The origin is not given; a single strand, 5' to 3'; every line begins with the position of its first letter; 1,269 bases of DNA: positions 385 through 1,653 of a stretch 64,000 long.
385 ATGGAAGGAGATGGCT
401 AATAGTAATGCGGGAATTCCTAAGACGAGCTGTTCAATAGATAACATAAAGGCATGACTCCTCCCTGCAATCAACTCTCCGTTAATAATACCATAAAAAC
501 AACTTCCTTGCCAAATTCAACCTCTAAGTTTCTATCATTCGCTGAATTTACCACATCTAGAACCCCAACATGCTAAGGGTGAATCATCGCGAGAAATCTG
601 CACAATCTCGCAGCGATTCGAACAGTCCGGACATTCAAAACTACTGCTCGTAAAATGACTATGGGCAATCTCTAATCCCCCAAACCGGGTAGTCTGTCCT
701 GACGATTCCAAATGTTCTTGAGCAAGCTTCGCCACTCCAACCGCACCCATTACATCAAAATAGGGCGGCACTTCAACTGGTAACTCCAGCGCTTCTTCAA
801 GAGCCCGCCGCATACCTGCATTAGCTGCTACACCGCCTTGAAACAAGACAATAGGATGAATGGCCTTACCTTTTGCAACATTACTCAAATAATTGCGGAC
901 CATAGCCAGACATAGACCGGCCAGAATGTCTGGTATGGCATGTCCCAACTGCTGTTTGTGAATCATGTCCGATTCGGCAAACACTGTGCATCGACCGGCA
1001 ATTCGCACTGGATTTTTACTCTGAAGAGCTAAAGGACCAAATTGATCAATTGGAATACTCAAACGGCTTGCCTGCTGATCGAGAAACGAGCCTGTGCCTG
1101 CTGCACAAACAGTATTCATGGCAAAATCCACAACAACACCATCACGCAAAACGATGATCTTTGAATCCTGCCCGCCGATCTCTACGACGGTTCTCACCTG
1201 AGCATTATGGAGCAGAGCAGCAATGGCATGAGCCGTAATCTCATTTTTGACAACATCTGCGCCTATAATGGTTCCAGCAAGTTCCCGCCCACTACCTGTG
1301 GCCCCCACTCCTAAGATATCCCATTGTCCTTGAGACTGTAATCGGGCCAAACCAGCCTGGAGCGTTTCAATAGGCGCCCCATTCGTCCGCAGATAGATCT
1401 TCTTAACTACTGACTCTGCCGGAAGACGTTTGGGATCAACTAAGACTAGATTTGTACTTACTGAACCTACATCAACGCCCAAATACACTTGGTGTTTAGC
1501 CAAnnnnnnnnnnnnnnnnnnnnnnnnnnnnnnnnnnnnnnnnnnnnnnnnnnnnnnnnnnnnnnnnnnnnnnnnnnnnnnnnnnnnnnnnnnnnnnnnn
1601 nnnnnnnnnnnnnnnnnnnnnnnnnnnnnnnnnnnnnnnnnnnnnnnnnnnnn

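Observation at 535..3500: Split three-gene module: HgdC-type ATPase activase plus two tandem paralogous DUF2229-like partners of unknown substrate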

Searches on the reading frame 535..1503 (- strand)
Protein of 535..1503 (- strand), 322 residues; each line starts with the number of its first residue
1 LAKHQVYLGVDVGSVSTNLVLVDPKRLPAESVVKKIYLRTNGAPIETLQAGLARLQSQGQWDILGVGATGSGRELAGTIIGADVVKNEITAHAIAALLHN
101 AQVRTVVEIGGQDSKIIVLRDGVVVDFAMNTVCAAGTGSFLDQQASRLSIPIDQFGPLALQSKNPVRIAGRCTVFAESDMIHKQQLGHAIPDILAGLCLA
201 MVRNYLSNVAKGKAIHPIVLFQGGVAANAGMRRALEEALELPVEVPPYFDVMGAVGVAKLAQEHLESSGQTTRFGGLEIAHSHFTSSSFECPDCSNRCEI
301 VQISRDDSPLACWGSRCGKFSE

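Call 3: search_protein_families(library=pfam, proteins=[window:535-1503:-], max_evalue=0.01)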
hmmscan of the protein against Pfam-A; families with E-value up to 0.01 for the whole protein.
window:535-1503:- (322 aa): 2 families
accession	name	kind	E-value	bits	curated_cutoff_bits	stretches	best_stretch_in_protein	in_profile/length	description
PF01869.26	BcrAD_BadFG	-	1.9e-46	159.2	31.5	1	8-260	1-270/271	BadF/BadG/BcrA/BcrD ATPase family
PF02782.22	FGGY_C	-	0.00015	22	27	1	181-261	115-194/198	FGGY family of carbohydrate kinases, C-terminal domain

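Call 4: search_protein_families(library=ncbifam, proteins=[window:535-1503:-], max_evalue=0.01)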
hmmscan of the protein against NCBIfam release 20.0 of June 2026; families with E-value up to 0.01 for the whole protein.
window:535-1503:- (322 aa): 6 families
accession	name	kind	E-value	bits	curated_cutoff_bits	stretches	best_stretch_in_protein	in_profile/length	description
TIGR00241.1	CoA_E_activ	domain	5.8e-51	173.4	125.4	1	7-258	2-246/248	acyl-CoA dehydratase activase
TIGR03286.1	methan_mark_15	hypoth_equivalog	9.7e-33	113.7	455.75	1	4-262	143-402/404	methanogenesis marker 15 protein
TIGR02259.1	benz_CoA_red_A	equivalog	2.3e-32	112.3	578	1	80-236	245-402/432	benzoyl-CoA reductase subunit A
TIGR02261.1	benz_CoA_red_D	equivalog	8.3e-22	77.6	312.85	1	57-239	56-235/262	benzoyl-CoA reductase subunit D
TIGR03192.1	benz_CoA_bzdQ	equivalog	1.2e-21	77.4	380.2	1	7-258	34-283/293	benzoyl-CoA reductase, bzd-type, subunit Q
NF045551.1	GK_Pyrobac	equivalog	0.0097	15.2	500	0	7-72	2-59/294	ATP-dependent glucokinase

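Call 13: search_solved_structures(query=window:535-1503:-, max_evalue=0.001, show_alignments=1)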
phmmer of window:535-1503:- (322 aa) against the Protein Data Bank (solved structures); distinct sequences matched with E-value up to 0.001: 5.
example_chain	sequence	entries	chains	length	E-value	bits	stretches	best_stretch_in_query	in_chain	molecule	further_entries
1hux_A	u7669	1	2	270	3.7e-36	128.1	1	8-264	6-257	ACTIVATOR OF (R)-2-HYDROXYGLUTARYL-COA DEHYDRATASE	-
9gai_D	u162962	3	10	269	7e-33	117.3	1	9-268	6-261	3-methylbenzoyl-CoA reductase alpha subunit MbdQ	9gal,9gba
4eht_A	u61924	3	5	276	2.2e-32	115.7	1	8-268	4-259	Activator of 2-hydroxyisocaproyl-CoA dehydratase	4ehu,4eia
7yyl_E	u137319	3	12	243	7.3e-20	74.6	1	7-263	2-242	Putative CoA-substrate-specific enzyme activase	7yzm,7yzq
9gai_C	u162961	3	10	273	3.8e-15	59.1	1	8-246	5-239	3-methylbenzoyl-CoA reductase delta subunit MbdP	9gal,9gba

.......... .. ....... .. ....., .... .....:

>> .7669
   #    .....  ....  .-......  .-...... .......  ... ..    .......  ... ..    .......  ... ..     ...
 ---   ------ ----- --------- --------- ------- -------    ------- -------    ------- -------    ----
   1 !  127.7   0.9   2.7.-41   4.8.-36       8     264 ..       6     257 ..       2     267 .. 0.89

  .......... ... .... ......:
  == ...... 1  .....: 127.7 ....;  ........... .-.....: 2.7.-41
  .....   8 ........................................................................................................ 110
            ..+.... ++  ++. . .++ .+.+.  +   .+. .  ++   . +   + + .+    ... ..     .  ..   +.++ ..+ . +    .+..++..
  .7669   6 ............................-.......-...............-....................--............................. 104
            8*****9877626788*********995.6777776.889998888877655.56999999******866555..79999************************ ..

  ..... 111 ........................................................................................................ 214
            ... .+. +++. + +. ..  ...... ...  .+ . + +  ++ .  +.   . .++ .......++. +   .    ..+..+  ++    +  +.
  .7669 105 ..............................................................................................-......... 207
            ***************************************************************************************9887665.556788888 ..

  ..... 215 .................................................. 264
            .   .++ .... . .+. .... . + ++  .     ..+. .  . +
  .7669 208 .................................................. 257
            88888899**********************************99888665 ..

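Call 48: search_dna_similar(query=window:535-1503:-, collection=plasmids, mode=protein, max_rows=40, max_evalue=1e-8)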
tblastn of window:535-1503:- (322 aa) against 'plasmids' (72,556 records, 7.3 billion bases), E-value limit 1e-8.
Records with a match: 37; places in all: 54; records where one place covers at least 80% of the query: 12.
Best place of each record, by identity: <60% 37.
By first word of the organism name: Escherichia 10; Klebsiella 4; Listeria 2; Fusobacterium 2; Providencia 2; Proteus 2; Sphingopyxis 2; Monoglobus 1; Collinsella 1; Paraclostridium 1; and 10 more.
By predicted mobility (MOB-suite, as given by PLSDB): non-mobilizable 30; mobilizable 4; conjugative 3.
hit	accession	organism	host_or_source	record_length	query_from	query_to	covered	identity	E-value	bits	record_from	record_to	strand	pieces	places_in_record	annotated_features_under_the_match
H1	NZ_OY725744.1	Monoglobus pectinilyticus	-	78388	5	321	98%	54.3%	3e-106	347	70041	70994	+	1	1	acyl-CoA dehydratase activase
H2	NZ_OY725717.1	Collinsella aerofaciens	-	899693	5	319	98%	35.7%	1e-42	164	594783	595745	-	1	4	acyl-CoA dehydratase activase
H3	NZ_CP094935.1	Paraclostridium bifermentans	Homo sapiens,feces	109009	7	264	80%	41.2%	2e-53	195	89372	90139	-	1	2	acyl-CoA dehydratase activase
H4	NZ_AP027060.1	Haliovirga abyssi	-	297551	6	317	97%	33.0%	9e-43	164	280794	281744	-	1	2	acyl-CoA dehydratase activase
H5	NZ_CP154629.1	Acetoanaerobium noterae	cell culture,Sludge of a digestion ...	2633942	7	322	98%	32.5%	2e-33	137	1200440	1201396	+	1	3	none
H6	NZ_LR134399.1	Listeria monocytogenes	Homo sapiens,Vein blood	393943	7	319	97%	32.0%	4e-35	142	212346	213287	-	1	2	2-hydroxyacyl-CoA dehydratase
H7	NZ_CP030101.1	Listeria monocytogenes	Environment,water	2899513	7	319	97%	32.0%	4e-35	142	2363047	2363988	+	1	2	none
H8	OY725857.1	Subdoligranulum variabile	-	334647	6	319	98%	28.8%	2e-25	113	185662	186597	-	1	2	none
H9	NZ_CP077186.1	Fusobacterium animalis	Homo sapiens,resected colorectal tumor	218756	5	319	98%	28.4%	1e-32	134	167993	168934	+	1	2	acyl-CoA dehydratase activase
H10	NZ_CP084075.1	Fusobacterium vincentii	-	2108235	5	319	98%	28.4%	3e-32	134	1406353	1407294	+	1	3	none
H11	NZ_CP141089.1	Escherichia coli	Homo sapiens,Infected Human Urine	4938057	8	264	80%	34.7%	2e-20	99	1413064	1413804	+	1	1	none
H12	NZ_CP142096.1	Providencia stuartii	Homo sapiens,Rectal Swab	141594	8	258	78%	34.1%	2e-20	99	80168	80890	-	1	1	yjiL: putative 2-hydroxyacyl-CoA dehydratase activator YjiL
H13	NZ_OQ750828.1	Providencia stuartii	-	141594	8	258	78%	34.1%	2e-20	99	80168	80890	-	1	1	yjiL: putative 2-hydroxyacyl-CoA dehydratase activator YjiL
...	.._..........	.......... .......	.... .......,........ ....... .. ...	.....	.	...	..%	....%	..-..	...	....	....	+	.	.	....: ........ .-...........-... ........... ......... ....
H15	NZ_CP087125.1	Sulfurovum mangrovi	Mangrove sediment,mangrove sediment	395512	3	231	71%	36.0%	6e-21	100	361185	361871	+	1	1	acyl-CoA dehydratase activase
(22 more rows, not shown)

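Call 49: get_annotated_region(hit=H6, flank=6000)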
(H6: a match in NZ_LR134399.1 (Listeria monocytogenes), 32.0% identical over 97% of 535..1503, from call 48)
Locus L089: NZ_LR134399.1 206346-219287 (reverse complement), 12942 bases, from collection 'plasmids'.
description: Listeria monocytogenes strain NCTC7974 plasmid 2, complete sequence
organism: Listeria monocytogenes (NCBI taxid 1639)
taxonomy: Bacteria; Bacillota; Bacilli; Bacillales; Listeriaceae; Listeria; Listeria monocytogenes
host: -; source: Homo sapiens,Vein blood; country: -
typing (MOB-suite, as given by PLSDB): non-mobilizable
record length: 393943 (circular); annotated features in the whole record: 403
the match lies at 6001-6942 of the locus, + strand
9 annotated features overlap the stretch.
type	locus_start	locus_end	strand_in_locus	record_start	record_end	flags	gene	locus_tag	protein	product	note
CDS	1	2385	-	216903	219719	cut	-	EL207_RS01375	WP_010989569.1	sigma-54-dependent transcriptional regulator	-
CDS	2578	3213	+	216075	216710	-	-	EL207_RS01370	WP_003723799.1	FMN-dependent NADH-azoreductase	-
CDS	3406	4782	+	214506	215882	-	-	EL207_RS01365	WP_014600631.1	amino acid permease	GO:0006865 - amino acid transport [Evidence IEA]; GO:0055085 - transmembrane transport [Evidence IEA]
CDS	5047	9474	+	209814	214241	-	-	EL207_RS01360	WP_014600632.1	2-hydroxyacyl-CoA dehydratase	-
CDS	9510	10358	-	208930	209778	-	-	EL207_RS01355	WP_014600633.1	PhzF family phenazine biosynthesis protein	GO:0009058 - biosynthetic process [Evidence IEA]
CDS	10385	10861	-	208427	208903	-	ybaK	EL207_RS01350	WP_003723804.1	Cys-tRNA(Pro) deacylase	GO:0043039 - tRNA aminoacylation [Evidence IEA]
CDS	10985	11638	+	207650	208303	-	-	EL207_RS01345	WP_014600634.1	DUF5105 domain-containing protein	-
CDS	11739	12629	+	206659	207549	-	-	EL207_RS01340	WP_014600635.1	carbon-nitrogen hydrolase family protein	-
CDS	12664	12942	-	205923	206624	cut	-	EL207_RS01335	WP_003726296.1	DUF554 domain-containing protein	-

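Call 50: get_annotated_region(hit=H1, flank=7000)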
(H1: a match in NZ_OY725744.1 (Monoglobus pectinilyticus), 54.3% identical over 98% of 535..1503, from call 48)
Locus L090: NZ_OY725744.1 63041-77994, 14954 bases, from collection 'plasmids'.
description: Monoglobus pectinilyticus strain Ruminococcaceae species TSDC17.2-1.2 plasmid 20, complete sequence
organism: Monoglobus pectinilyticus (NCBI taxid 1981510)
taxonomy: Bacteria; Bacillota; Clostridia; Monoglobales; Monoglobaceae; Monoglobus; Monoglobus pectinilyticus
host: -; source: -; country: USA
typing (MOB-suite, as given by PLSDB): non-mobilizable
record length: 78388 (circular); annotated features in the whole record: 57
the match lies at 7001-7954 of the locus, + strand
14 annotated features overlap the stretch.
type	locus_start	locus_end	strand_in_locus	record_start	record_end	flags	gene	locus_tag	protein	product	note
CDS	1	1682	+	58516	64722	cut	-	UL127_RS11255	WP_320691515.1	immunoglobulin-like domain-containing protein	-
CDS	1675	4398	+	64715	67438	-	-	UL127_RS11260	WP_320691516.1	S-layer homology domain-containing protein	-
CDS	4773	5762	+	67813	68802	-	-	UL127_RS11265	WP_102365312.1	acyl-CoA dehydratase activase-related protein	-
CDS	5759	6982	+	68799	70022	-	-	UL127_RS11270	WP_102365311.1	2-hydroxyacyl-CoA dehydratase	-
CDS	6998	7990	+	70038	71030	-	-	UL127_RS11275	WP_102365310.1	acyl-CoA dehydratase activase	-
CDS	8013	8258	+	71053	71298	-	-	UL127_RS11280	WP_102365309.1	TIGR03905 family TSCPD domain-containing protein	GO:0008150 - biological_process [Evidence IEA]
CDS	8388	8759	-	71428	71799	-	-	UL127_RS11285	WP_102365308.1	hypothetical protein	-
CDS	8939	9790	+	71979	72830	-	dapF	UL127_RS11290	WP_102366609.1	diaminopimelate epimerase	GO:0009089 - lysine biosynthetic process via diaminopimelate [Evidence IEA]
CDS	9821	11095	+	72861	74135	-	-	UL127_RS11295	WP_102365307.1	LL-diaminopimelate aminotransferase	GO:0009058 - biosynthetic process [Evidence IEA]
CDS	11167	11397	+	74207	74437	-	-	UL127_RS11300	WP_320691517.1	YlmC/YmxH family sporulation protein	GO:0030436 - asexual sporulation [Evidence IEA]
CDS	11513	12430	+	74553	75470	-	noc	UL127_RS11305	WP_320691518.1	nucleoid occlusion protein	GO:0032466 - negative regulation of cytokinesis [Evidence IEA]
CDS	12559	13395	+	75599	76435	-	kduI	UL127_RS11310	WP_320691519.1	5-dehydro-4-deoxy-D-glucuronate isomerase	GO:0045490 - pectin catabolic process [Evidence IEA]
CDS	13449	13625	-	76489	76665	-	-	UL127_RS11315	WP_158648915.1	hypothetical protein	-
CDS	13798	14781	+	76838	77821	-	-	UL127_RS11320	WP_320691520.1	hypothetical protein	-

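Call 51: get_annotated_region(hit=H2, flank=6000)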
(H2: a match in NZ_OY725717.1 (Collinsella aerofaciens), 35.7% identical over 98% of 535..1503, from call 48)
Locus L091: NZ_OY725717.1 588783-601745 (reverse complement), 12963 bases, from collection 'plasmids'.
description: Collinsella aerofaciens strain Collinsella aerofaciens TSDC17.2-1.1 plasmid 6, complete sequence
organism: Collinsella aerofaciens (NCBI taxid 74426)
taxonomy: Bacteria; Actinomycetota; Coriobacteriia; Coriobacteriales; Coriobacteriaceae; Collinsella; Collinsella aerofaciens
host: -; source: -; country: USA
typing (MOB-suite, as given by PLSDB): non-mobilizable
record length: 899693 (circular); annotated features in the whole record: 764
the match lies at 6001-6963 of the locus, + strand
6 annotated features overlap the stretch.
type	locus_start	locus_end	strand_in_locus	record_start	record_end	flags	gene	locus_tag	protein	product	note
CDS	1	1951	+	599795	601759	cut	lysS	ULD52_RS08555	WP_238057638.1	lysine--tRNA ligase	GO:0006430 - lysyl-tRNA aminoacylation [Evidence IEA]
CDS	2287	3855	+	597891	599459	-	-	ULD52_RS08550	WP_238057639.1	threonine/serine exporter family protein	-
CDS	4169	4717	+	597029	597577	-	-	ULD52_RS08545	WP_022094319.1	hypothetical protein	-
CDS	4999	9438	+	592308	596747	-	-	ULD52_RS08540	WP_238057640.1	acyl-CoA dehydratase activase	-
CDS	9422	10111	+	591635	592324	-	-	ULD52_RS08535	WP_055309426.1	TetR/AcrR family transcriptional regulator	GO:0006355 - regulation of DNA-templated transcription [Evidence IEA]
CDS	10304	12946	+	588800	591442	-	-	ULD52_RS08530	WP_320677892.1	ATP-dependent Clp protease ATP-binding subunit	-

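Call 55: search_protein_families(library=pfam, proteins=[L089:5047-9474:+, L091:4999-9438:+], max_evalue=0.01)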
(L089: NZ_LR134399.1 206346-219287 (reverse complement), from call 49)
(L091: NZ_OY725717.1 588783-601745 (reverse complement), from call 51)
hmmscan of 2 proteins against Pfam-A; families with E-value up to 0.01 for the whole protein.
L089:5047-9474:+ (1475 aa): 4 families
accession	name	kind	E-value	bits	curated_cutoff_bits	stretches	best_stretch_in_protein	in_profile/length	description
PF09989.15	DUF2229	-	1.9e-85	286.4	29.4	1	669-886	1-218/218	CoA enzyme activase uncharacterised domain (DUF2229)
PF01869.26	BcrAD_BadFG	-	2.2e-59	201.7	31.5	2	320-574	1-271/271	BadF/BadG/BcrA/BcrD ATPase family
PF01548.23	DEDD_Tnp_IS110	-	7.5e-05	23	29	0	4-73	1-67/155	Transposase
PF00370.27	FGGY_N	-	9.7e-05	22.5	28.8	0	4-48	3-46/245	FGGY family of carbohydrate kinases, N-terminal domain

L091:4999-9438:+ (1479 aa): 5 families
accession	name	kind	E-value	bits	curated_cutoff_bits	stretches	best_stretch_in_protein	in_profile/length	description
PF01869.26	BcrAD_BadFG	-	7.1e-70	236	31.5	2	338-595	1-271/271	BadF/BadG/BcrA/BcrD ATPase family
PF09989.15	DUF2229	-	1.8e-68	230.9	29.4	1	722-942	1-218/218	CoA enzyme activase uncharacterised domain (DUF2229)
PF01548.23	DEDD_Tnp_IS110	-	1.4e-05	25.4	29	0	5-91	1-84/155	Transposase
PF02782.22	FGGY_C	-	0.00042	20.6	27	1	512-595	111-194/198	FGGY family of carbohydrate kinases, C-terminal domain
PF13941.12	MutL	-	0.002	17.4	27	0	4-96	246-334/450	MutL protein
